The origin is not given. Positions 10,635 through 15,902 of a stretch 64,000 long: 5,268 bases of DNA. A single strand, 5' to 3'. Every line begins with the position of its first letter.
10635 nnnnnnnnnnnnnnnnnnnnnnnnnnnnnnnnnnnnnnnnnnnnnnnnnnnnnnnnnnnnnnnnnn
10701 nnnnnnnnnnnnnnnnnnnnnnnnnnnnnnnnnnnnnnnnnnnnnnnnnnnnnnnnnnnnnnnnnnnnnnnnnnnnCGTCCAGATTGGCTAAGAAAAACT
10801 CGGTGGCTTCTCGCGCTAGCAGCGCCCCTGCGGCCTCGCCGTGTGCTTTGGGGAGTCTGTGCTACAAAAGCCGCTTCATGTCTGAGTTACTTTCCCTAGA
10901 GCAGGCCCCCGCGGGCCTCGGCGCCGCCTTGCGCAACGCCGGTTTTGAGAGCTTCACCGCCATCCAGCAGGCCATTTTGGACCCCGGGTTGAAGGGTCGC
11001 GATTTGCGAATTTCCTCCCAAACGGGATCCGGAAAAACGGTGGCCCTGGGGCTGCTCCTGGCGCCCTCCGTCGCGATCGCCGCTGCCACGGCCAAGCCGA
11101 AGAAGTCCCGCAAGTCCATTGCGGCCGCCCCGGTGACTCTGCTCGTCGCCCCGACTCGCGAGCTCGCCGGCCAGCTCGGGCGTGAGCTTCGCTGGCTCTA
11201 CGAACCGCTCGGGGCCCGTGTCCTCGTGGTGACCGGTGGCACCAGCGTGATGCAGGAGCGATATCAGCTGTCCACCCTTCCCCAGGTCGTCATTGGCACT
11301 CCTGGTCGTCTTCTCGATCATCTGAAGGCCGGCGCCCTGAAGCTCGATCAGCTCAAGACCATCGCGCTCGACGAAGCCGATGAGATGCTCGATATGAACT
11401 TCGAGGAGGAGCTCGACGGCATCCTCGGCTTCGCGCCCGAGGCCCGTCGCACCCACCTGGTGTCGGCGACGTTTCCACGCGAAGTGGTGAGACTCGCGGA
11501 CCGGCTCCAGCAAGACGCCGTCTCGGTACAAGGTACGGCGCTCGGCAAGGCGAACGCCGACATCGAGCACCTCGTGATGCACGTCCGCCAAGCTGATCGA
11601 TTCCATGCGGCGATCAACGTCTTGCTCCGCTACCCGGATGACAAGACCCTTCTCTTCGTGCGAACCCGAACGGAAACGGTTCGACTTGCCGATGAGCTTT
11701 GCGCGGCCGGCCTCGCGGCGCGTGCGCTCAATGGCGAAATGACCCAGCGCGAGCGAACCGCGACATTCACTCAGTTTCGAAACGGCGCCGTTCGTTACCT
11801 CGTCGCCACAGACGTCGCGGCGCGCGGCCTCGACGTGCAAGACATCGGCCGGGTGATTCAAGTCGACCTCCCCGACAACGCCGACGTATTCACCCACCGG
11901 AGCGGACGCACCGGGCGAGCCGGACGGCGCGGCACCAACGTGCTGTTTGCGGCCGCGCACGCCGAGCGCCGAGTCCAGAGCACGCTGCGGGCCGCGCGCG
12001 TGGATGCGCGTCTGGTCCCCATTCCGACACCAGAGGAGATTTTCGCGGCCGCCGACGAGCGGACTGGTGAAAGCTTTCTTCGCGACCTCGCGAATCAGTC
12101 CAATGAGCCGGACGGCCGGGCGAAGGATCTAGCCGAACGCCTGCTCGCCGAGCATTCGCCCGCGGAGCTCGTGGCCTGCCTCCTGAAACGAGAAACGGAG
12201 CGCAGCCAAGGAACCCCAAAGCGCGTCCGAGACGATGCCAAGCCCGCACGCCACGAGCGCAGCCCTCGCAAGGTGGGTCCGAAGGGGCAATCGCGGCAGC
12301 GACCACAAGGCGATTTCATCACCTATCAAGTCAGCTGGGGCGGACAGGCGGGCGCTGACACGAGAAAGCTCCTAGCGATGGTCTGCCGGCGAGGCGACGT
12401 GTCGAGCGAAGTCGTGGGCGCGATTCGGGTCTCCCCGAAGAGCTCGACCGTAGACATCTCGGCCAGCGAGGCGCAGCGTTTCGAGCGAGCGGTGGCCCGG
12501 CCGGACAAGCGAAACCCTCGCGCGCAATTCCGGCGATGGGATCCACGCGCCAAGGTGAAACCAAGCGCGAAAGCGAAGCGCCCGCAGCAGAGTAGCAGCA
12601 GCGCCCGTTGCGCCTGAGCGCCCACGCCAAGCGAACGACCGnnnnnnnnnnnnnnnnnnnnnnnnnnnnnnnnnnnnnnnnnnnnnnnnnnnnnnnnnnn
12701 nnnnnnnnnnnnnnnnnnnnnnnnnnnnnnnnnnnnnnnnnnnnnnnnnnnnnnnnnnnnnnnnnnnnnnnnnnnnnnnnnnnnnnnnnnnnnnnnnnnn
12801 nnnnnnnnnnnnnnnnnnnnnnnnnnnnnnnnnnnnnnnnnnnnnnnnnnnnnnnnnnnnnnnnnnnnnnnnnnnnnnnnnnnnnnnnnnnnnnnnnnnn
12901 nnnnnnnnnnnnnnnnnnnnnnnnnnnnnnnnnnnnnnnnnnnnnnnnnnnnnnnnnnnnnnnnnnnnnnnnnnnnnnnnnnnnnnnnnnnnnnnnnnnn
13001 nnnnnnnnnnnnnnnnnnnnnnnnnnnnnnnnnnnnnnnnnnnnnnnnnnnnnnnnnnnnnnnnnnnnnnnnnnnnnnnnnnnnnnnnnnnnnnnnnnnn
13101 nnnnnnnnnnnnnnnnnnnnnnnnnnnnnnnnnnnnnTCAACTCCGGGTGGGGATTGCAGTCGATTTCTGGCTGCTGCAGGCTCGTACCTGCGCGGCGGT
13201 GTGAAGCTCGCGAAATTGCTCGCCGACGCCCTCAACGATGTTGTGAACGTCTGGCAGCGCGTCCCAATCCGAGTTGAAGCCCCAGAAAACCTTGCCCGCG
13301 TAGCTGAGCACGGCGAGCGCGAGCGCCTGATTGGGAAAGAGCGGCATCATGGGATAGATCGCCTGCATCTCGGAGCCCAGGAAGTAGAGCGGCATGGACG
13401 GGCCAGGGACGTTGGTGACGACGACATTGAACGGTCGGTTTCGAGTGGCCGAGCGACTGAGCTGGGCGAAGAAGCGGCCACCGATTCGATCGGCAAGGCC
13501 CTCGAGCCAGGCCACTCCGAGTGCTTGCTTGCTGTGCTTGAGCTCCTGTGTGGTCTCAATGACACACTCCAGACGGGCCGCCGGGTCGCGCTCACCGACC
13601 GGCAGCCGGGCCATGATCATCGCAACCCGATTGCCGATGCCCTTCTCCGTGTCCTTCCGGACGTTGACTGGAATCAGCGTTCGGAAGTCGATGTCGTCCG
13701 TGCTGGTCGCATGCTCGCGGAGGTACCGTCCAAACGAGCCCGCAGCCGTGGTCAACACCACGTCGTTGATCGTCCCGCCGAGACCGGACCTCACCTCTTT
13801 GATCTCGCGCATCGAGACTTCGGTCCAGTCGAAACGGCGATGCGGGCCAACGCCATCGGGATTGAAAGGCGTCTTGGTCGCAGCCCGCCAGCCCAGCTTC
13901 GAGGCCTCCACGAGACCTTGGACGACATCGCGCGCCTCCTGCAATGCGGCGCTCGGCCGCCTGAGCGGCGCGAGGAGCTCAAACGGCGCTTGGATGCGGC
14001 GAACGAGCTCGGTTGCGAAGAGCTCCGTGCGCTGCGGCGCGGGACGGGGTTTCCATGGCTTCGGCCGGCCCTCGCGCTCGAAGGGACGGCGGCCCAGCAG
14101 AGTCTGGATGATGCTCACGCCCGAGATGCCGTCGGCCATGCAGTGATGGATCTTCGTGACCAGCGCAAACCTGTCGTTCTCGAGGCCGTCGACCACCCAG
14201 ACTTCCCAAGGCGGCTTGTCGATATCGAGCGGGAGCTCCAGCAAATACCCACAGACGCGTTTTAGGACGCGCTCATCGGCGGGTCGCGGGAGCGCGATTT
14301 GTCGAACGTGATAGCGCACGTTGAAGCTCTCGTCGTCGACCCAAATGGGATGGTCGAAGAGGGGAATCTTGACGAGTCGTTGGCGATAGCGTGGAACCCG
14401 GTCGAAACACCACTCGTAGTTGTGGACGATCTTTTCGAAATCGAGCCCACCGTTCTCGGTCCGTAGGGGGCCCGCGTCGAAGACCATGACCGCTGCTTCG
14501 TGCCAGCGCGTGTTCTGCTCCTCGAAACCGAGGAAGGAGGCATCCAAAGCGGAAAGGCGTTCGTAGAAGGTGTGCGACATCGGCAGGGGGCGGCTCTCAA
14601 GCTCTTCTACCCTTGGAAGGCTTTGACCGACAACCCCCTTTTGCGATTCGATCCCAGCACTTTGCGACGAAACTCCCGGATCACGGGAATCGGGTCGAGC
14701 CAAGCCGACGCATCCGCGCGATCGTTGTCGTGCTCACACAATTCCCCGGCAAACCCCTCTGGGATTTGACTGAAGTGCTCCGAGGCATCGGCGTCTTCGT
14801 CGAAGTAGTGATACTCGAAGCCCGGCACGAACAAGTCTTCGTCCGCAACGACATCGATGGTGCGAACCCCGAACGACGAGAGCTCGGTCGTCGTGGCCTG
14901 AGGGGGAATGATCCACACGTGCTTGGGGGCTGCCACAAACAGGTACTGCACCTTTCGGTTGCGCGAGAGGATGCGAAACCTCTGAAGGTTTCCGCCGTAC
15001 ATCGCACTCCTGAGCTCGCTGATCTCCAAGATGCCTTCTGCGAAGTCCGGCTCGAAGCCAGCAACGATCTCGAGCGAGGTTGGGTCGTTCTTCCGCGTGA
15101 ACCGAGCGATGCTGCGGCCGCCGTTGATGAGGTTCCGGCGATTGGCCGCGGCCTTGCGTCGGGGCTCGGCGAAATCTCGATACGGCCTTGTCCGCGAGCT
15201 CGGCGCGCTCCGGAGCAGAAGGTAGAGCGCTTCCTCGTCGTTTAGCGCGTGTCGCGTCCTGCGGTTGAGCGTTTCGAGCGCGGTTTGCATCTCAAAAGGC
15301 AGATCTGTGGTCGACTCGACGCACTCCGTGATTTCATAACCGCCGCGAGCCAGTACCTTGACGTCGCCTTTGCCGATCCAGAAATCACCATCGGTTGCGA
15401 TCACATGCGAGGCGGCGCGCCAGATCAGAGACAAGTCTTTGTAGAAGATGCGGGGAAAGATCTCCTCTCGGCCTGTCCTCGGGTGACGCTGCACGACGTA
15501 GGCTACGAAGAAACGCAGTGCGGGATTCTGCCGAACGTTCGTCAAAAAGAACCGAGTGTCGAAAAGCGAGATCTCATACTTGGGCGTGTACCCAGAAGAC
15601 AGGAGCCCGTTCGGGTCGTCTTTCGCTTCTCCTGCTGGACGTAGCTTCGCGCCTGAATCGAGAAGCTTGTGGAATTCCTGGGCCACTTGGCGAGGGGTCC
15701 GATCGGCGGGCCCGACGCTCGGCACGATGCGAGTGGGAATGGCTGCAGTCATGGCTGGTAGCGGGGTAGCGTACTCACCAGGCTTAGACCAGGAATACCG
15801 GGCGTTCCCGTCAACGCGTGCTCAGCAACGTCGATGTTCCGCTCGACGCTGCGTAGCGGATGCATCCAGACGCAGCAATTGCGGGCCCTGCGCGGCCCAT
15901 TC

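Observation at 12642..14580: Bacterial TMEM97 (sigma-2 receptor)/EBP-type EXPERA protein translationally adjacent to a WS/DGAT acyltransferase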

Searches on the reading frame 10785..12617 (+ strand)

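Call 3: search_protein_families(library=pfam, proteins=[window:10785-12617:+], max_evalue=0.1)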
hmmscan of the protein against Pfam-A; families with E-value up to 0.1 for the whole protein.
window:10785-12617:+ (610 aa): 4 families
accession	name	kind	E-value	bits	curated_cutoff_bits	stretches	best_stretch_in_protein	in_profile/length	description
PF00270.35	DEAD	-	5.3e-36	124.3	26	1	58-235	1-165/167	DEAD/DEAH box helicase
PF00271.37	Helicase_C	-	8.6e-26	90.8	23.5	1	274-380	4-110/110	Helicase conserved C-terminal domain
PF03880.21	DbpA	-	1.4e-08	35.1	25.6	1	513-572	1-60/72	DbpA RNA binding domain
PF14617.12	CMS1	-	0.0024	17.7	35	1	168-197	178-207/250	U3-containing 90S pre-ribosomal complex subunit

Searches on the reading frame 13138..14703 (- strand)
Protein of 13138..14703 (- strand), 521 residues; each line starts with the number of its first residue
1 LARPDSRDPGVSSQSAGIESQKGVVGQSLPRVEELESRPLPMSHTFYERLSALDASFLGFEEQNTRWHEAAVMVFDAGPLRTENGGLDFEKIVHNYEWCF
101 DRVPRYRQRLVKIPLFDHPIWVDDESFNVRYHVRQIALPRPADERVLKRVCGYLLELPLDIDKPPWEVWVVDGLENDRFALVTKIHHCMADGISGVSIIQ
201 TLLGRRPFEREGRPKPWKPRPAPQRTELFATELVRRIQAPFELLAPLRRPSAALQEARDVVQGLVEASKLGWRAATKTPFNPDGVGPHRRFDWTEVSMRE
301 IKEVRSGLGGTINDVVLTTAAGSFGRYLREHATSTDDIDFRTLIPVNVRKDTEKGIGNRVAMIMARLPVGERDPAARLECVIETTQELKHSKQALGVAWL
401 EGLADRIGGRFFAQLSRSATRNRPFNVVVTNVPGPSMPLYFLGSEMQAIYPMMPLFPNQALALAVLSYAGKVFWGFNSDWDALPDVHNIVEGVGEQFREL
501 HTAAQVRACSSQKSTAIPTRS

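Call 3: search_protein_families(library=pfam, proteins=[window:13138-14703:-], max_evalue=0.1)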
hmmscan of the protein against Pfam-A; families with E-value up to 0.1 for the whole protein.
window:13138-14703:- (521 aa): 3 families
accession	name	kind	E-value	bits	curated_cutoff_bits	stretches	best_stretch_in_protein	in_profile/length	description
PF03007.21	WS_DGAT_cat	-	8.5e-62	209.7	23.6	1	50-316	1-263/263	Wax ester synthase/diacylglycerol acyltransferase catalytic domain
PF06974.18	WS_DGAT_C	-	2.2e-33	115.8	20.7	1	357-500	2-144/145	WS/DGAT C-terminal domain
PF00668.25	Condensation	-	0.097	11.8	30.6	0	160-201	112-153/456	Condensation domain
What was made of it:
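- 13138..14580 (-): 480-aa WS/DGAT-family O-acyltransferase, with the HHCMADG motif at 14128-14148. PF03007 and PF06974 (call 3).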

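Call 30: search_protein_families(library=ncbifam, proteins=[window:13138-14580:-], max_evalue=0.01)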
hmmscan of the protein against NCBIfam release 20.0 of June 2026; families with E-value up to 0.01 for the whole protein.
window:13138-14580:- (480 aa): 1 family
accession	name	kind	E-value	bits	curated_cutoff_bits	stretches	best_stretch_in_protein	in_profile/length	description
TIGR02946.1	acyl_WS_DGAT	subfamily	1.2e-112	377.1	309.95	1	9-463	1-453/453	wax ester/triacylglycerol synthase family O-acyltransferase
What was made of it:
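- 13138..14580 (-): TIGR02946 at 377 bits against a 310 cut-off (call 30).
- On WS/DGAT acyltransferase (upstream gene): PF03007 at 209.7 bits, PF06974 at 115.8 bits, TIGR02946 at 377 bits (cut-off 310) (calls 3, 30).
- Checked: The WS/DGAT scores 209.7 bits on PF03007 and 115.8 bits on PF06974 (call 3), and 377 bits on TIGR02946 against a cut-off of 310 (call 30).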

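Call 52: search_solved_structures(query=window:13138-14580:-, max_evalue=0.00001)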
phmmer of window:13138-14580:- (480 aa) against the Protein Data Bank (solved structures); distinct sequences matched with E-value up to 0.00001: 2.
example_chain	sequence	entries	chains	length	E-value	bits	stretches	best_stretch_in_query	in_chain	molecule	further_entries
7nxg_A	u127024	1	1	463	1.9e-43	152.2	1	78-456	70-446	O-acyltransferase WSD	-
6chj_A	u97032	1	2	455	3.4e-38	134.8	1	75-459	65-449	Diacylglycerol O-acyltransferase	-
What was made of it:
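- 13138..14580 (-): Best solved relatives are 7nxg (O-acyltransferase WSD, E 1.9e-43) and 6chj (E 3.4e-38) (call 52).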

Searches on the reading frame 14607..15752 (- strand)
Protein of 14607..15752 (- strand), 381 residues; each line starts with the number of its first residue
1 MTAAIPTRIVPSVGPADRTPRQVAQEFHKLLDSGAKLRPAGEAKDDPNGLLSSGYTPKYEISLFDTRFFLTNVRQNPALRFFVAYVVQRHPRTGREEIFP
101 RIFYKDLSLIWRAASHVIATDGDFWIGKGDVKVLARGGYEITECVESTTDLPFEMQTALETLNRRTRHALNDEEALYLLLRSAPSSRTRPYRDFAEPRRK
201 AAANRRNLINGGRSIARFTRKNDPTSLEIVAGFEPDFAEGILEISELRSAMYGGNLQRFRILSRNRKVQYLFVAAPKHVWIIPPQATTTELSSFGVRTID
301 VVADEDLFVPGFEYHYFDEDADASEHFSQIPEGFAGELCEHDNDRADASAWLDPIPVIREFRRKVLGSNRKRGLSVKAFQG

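Call 3: search_protein_families(library=pfam, proteins=[window:14607-15752:-], max_evalue=0.1)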
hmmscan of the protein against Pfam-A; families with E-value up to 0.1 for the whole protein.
window:14607-15752:- (381 aa): 0 families

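Call 30: search_protein_families(library=ncbifam, proteins=[window:14607-15752:-], max_evalue=0.01)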
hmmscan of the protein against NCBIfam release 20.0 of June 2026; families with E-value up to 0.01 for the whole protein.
window:14607-15752:- (381 aa): 0 families
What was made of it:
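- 14607..15752 (-): 381-aa conserved protein of unknown function (called UP381 here), 26 nt upstream of WS/DGAT on the same strand; probably the first gene of the block. No Pfam or NCBIfam hit (calls 3, 30).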

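Call 51: find_homologous_proteins(query=window:14607-15752:-, max_evalue=0.001)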
Query window:14607-15752:- (381 aa): 1843 proteins with E <= 0.001 among 7037 candidates; the best 120 are listed.
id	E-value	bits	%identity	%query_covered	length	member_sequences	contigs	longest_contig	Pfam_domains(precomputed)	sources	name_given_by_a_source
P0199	1.3e-241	819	94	100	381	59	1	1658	-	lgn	-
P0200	1.1e-237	806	92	100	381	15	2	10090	-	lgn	-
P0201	2.3e-232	789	90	100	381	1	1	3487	-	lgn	-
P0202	7.3e-230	781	90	100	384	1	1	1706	-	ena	-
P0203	3.0e-229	779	89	100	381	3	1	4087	-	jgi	jgi:hypothetical protein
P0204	7.8e-229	777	88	100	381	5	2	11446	-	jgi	jgi:hypothetical protein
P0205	2.4e-228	776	89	100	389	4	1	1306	-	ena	-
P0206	2.4e-227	772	89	100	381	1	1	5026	-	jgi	-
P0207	2.0e-226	769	88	99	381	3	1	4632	-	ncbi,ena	-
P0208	1.2e-225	767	88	100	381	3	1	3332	-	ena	-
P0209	1.0e-219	747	89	96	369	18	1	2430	-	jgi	jgi:hypothetical protein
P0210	7.8e-219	744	87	98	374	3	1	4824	-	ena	-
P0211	2.3e-218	743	85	100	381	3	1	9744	-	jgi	jgi:hypothetical protein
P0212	2.4e-216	736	85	98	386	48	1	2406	-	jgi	-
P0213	2.6e-215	733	87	96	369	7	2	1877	-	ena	-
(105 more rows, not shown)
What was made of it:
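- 14607..15752 (-): 1843 homologues, with every name shown among the 120 listed being 'hypothetical' (call 51).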

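Call 63: predict_structure(alignment_id=A2)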
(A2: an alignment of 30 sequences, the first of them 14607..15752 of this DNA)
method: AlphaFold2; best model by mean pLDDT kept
length: 381 residues; sequences in the alignment: 30
mean_pLDDT: 79.6   pTM: 0.81
mean pLDDT of the five models: 79.6, 74.8, 69.5, 68.4, 52.6
residues with pLDDT >= 90: 137; 70-90: 155; 50-70: 58; < 50: 31
segments of 3 or more residues with pLDDT < 50: 1-6, 289-299, 370-381
pLDDT, mean of each block of 10 residues (from residue 1): 47 84 97 92 91 94 87 88 91 86 86 83 73 57 61 83 88 91 61 67 73 86 92 93 87 89 88 91 69 45 70 80 70 90 89 95 81 37 30
secondary structure, 60 per line:
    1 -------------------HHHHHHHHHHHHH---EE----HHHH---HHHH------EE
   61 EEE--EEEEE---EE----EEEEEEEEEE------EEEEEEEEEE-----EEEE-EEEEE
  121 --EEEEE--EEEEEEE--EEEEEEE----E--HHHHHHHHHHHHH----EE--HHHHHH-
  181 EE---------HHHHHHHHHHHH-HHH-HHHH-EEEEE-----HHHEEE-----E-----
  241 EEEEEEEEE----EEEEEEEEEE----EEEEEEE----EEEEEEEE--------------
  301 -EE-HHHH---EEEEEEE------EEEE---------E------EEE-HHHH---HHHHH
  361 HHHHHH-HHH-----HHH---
elements in order: H20-32 H42-45 H49-52 E59-63 E66-70 E80-89 E96-105 E111-114 E116-120 E123-127 E130-136 E139-145 H153-165 H174-179 H192-203 H209-212 E214-218 E227-229 E241-249 E254-263 E268-274 E279-286 H305-308 E312-318 E325-328 E345-347 H349-352 H356-366

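Call 66: fold_search(model_id=the predicted structure, library=pdb)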
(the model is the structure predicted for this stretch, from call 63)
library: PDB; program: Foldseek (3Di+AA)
matches with E <= 10: 712; with E <= 0.001: 0
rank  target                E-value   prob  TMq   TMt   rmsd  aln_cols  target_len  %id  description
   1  8s7l_A                3.0e-02  0.12  0.11  0.15  24.5       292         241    9  Crystal structure of a double mutant of VirB8-like OrfG central and C-terminal domains of Streptococcus thermophilus I (released 2025-03-12)
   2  3oky_B                4.7e-02  0.09  0.11  0.08  22.4       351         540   12  Plexin A2 in complex with Semaphorin 6A (released 2010-10-13)
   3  3afc_B                9.4e-02  0.09  0.11  0.09  22.4       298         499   11  Mouse Semaphorin 6A extracellular domain (released 2010-10-06)
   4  8s7l_B                9.4e-02  0.08  0.11  0.16  24.4       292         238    9  Crystal structure of a double mutant of VirB8-like OrfG central and C-terminal domains of Streptococcus thermophilus I (released 2025-03-12)
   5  6wts_B                1.1e-01  0.08  0.12  0.09  21.7       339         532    8  CryoEM structure of the C. sordellii lethal toxin TcsL in complex with SEMA6A (released 2020-07-08)
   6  6wts_A                1.1e-01  0.06  0.11  0.08  21.6       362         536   10  CryoEM structure of the C. sordellii lethal toxin TcsL in complex with SEMA6A (released 2020-07-08)
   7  3afc_A                1.6e-01  0.07  0.11  0.09  22.3       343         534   11  Mouse Semaphorin 6A extracellular domain (released 2010-10-06)
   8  7y4q_C                2.9e-01  0.06  0.11  0.08  22.6       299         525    9  Semaphorin 6D in complex with Plexin A1 (released 2022-10-19)
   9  7c5y_B                3.0e-01  0.06  0.10  0.08  24.4       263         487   11  Crystal structure of the iota-carbonic anhydrase from eukaryotic microalga complexed with iodide (released 2021-04-28)
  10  2qdp                  3.2e-01  0.20  0.08  0.10  12.6        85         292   12  Crystal structure of the HePTP catalytic domain C270S mutant crystallized in ammonium acetate (released 2008-06-24)
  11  4ri4_B                3.8e-01  0.16  0.09  0.12  12.8       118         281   13  Crystal structure of PTPN3 (PTPH1) Y676I mutant in complex with vanadate (released 2015-03-11)
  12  6qp7_A                4.7e-01  0.04  0.12  0.08  22.0       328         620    9  Drosophila Semaphorin 2a (released 2019-08-21)
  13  2qdc                  5.5e-01  0.21  0.08  0.10  12.3        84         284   11  Crystal structure of the HePTP catalytic domain D236A mutant (released 2008-06-24)
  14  8gvv                  5.5e-01  0.15  0.10  0.13  12.9       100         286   12  PTPN21 PTP domain C1108S mutant (released 2023-09-20)
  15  8rdz_C                5.5e-01  0.08  0.09  0.15  14.0        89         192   12  Crystal Structure of Human ADP-ribose Pyrophosphatase NUDT5 In complex with Ibrutinib (released 2024-05-01)
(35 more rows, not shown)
